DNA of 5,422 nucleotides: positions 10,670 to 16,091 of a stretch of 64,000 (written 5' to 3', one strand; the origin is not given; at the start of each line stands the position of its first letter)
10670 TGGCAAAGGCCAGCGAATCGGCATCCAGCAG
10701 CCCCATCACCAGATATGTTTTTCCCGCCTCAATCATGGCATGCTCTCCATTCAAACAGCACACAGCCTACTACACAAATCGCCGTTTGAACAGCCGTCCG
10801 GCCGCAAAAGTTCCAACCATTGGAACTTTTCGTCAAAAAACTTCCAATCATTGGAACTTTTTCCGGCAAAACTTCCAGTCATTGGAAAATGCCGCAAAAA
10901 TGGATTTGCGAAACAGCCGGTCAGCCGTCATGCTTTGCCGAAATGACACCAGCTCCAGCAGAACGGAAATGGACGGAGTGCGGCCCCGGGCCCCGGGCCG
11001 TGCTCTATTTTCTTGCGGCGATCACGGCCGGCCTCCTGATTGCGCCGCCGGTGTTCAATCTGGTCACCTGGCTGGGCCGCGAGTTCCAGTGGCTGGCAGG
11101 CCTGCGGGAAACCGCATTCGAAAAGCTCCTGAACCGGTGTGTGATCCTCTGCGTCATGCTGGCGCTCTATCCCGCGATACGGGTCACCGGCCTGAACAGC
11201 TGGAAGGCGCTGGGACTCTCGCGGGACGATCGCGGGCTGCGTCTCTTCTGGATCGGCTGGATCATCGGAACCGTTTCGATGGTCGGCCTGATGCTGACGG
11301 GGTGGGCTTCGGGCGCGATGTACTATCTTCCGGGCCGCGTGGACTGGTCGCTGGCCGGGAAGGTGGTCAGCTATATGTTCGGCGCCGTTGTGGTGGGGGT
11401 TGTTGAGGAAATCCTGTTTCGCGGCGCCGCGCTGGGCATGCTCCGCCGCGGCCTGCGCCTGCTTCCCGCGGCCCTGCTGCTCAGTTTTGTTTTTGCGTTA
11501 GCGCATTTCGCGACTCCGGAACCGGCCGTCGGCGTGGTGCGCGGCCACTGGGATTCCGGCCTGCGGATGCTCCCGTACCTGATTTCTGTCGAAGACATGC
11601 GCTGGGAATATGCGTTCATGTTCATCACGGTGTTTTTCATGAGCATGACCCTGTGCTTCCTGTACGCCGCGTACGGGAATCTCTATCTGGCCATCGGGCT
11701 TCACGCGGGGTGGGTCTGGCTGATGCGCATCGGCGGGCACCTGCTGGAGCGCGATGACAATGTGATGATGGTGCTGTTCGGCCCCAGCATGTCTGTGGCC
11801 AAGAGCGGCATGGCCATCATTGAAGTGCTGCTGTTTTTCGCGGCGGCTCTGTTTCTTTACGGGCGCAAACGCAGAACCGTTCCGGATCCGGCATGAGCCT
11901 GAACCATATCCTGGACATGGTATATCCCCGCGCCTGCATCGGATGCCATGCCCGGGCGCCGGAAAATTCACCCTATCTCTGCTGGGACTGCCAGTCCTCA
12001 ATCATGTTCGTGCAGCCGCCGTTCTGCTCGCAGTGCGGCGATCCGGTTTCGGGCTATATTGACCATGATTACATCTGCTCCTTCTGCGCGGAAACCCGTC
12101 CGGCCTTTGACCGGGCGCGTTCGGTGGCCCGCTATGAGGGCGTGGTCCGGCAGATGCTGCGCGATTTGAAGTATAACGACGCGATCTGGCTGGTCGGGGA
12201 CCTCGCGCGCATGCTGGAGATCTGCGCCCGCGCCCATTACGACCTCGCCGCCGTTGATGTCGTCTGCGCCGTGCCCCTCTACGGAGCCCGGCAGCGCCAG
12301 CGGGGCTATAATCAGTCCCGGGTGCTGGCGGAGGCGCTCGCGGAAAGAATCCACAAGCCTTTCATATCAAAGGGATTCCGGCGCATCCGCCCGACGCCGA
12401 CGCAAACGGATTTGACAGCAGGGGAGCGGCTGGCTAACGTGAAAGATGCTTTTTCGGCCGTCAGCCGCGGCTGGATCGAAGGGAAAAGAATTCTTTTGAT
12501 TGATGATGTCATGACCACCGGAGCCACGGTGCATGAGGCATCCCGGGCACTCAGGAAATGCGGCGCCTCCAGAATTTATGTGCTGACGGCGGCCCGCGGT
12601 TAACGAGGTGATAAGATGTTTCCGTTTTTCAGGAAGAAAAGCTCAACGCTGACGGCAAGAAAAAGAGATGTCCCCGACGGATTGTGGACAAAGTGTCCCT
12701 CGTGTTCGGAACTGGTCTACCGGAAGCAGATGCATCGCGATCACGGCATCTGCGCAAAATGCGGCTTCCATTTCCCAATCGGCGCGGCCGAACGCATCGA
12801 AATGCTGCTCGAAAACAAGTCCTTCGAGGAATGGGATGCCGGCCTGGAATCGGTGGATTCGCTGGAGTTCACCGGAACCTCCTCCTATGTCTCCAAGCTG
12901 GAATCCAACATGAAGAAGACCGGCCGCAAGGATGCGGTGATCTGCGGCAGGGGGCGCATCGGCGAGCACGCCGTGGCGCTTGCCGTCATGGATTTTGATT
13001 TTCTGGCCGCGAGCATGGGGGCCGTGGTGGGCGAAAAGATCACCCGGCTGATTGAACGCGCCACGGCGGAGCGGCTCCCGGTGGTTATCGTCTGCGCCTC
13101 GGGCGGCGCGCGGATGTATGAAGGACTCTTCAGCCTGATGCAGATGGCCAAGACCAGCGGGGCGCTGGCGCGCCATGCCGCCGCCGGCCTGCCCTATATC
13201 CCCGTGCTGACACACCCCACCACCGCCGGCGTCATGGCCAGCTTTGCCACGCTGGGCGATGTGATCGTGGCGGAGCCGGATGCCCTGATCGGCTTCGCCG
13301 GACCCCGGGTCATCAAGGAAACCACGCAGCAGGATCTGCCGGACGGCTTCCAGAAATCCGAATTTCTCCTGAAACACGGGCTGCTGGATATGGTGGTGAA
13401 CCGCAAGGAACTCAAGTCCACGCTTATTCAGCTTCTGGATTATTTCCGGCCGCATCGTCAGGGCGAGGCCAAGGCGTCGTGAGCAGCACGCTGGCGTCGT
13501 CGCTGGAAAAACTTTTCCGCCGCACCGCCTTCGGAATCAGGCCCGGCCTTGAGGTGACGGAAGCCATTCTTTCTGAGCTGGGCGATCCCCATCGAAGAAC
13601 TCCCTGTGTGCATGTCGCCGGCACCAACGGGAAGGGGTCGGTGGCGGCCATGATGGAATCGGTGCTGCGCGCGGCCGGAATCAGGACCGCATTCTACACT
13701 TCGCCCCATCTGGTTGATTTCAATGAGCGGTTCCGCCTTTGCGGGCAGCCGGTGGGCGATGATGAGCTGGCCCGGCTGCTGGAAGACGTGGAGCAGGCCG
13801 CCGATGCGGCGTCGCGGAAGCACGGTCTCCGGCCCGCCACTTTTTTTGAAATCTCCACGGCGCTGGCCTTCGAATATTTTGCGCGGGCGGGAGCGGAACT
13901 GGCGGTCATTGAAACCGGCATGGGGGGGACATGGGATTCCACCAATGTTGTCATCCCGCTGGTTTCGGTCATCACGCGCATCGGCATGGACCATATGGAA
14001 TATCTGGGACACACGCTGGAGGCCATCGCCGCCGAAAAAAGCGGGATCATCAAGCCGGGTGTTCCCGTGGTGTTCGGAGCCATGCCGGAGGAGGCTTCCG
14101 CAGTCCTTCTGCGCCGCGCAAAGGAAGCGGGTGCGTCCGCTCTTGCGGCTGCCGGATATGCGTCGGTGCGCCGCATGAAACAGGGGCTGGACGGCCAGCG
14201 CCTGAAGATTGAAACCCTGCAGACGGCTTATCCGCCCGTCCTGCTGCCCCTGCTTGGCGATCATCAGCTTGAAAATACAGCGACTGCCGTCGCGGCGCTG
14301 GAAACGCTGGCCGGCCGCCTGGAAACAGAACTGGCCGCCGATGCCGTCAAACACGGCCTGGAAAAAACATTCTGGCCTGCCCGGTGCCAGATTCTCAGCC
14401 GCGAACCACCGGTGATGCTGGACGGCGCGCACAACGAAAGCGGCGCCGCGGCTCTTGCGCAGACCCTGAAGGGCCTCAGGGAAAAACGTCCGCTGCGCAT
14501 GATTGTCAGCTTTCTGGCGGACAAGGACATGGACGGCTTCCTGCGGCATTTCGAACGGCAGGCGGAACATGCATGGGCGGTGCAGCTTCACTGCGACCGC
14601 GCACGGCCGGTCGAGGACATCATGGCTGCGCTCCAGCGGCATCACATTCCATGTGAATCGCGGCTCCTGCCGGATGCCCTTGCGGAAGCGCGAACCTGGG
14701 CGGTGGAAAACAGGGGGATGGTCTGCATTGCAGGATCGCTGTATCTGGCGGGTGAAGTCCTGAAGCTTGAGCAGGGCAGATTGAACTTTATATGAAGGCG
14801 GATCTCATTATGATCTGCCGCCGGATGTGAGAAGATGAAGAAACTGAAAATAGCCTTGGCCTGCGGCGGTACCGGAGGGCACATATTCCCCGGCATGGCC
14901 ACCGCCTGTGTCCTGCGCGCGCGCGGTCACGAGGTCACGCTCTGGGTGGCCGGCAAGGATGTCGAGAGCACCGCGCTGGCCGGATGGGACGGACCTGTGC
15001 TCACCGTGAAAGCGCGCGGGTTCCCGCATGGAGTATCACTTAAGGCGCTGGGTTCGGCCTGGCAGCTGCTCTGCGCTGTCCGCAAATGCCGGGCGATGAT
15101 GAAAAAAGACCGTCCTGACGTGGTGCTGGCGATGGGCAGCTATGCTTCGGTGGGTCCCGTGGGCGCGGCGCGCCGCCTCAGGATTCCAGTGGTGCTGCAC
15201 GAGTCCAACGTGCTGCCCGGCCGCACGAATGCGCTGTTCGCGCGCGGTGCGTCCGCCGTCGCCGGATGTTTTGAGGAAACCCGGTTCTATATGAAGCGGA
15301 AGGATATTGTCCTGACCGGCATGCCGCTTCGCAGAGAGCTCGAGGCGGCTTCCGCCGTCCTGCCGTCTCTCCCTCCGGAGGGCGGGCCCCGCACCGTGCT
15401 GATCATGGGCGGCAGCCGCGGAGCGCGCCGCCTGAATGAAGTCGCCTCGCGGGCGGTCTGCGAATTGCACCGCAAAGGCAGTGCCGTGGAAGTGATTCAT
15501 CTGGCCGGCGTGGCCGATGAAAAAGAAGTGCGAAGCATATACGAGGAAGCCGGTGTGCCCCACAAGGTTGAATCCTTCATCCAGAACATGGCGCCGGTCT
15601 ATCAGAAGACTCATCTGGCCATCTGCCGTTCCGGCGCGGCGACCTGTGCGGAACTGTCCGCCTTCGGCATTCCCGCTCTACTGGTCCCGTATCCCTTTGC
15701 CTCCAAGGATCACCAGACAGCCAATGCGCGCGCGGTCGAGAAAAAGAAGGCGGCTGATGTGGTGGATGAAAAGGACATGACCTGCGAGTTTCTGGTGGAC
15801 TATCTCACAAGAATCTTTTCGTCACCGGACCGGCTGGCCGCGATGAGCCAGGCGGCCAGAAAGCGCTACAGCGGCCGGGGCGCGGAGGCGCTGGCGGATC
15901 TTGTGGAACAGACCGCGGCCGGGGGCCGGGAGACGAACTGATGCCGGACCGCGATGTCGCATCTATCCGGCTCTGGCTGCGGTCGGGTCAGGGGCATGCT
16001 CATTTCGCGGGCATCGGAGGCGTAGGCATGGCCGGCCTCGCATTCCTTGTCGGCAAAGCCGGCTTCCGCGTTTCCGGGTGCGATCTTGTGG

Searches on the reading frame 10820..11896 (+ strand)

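Call 8: search_protein_families(library=pfam, proteins=[window:10820-11896:+], max_evalue=0.001)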
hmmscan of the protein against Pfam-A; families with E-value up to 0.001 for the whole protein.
window:10820-11896:+ (358 aa): 1 family
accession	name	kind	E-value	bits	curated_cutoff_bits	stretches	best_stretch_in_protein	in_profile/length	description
PF02517.21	Rce1-like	-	2e-14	54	22.4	1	182-300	5-92/93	Type II CAAX prenyl endopeptidase Rce1-like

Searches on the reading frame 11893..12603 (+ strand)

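Call 8: search_protein_families(library=pfam, proteins=[window:11893-12603:+], max_evalue=0.001)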
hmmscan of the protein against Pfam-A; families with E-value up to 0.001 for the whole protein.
window:11893-12603:+ (236 aa): 2 families
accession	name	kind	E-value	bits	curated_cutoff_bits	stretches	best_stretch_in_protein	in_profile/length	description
PF18912.6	DZR_2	-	6.3e-12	45.6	27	1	6-65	1-55/56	Double zinc ribbon domain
PF00156.33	Pribosyltran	-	2.5e-08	33.8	26.3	1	179-232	79-122/158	Phosphoribosyl transferase domain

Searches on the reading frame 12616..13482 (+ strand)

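Call 8: search_protein_families(library=pfam, proteins=[window:12616-13482:+], max_evalue=0.001)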
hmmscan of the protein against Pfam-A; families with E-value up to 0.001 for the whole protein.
window:12616-13482:+ (288 aa): 2 families
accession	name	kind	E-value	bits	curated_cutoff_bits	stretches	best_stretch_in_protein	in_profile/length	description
PF01039.27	Carboxyl_trans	-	1.8e-20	73.5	22.3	1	95-240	35-180/493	Carboxyl transferase domain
PF17848.7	Zn_ribbon_ACC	-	1.4e-08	35.2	24.5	1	24-49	1-26/26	Acetyl-CoA carboxylase zinc finger domain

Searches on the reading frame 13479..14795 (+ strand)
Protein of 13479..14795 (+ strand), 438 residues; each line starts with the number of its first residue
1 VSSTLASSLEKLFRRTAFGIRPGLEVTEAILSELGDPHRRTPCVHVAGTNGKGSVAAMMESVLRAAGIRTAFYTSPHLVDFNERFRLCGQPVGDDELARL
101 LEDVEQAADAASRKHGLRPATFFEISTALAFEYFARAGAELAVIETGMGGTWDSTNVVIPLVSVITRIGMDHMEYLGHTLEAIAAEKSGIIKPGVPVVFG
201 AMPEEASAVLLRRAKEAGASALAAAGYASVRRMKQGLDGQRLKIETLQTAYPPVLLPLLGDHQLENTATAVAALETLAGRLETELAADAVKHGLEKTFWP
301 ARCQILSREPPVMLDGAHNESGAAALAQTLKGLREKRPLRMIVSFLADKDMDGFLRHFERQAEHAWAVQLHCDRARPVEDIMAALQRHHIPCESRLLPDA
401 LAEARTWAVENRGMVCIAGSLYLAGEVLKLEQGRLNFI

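Call 8: search_protein_families(library=pfam, proteins=[window:13479-14795:+], max_evalue=0.001)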
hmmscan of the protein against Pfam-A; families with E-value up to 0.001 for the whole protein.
window:13479-14795:+ (438 aa): 2 families
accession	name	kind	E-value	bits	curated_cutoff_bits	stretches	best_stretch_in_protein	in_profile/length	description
PF08245.18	Mur_ligase_M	-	3.1e-16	60.4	24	1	46-273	1-199/200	Mur ligase middle domain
PF02875.26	Mur_ligase_C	-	5e-12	47.2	28.4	1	302-420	2-126/127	Mur ligase, glutamate ligase domain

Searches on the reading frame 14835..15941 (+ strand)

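Call 10: search_protein_families(library=pfam, proteins=[window:14835-15941:+], max_evalue=0.001)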
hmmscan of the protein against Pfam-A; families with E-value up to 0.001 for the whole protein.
window:14835-15941:+ (368 aa): 4 families
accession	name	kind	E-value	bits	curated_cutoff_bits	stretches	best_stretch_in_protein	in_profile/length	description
PF04101.22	Glyco_tran_28_C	-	5e-39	134.4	22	1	187-342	1-155/166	Glycosyltransferase family 28 C-terminal domain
PF03033.26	Glyco_transf_28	-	1.9e-27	96.5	26.2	1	6-142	1-137/139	Glycosyltransferase family 28 N-terminal domain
PF13579.12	Glyco_trans_4_4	-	4.9e-09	37.2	29.7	1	25-131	12-109/158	Glycosyl transferase 4-like domain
PF13439.12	Glyco_transf_4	-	2.5e-06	28.1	28.5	1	26-122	14-102/170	Glycosyltransferase Family 4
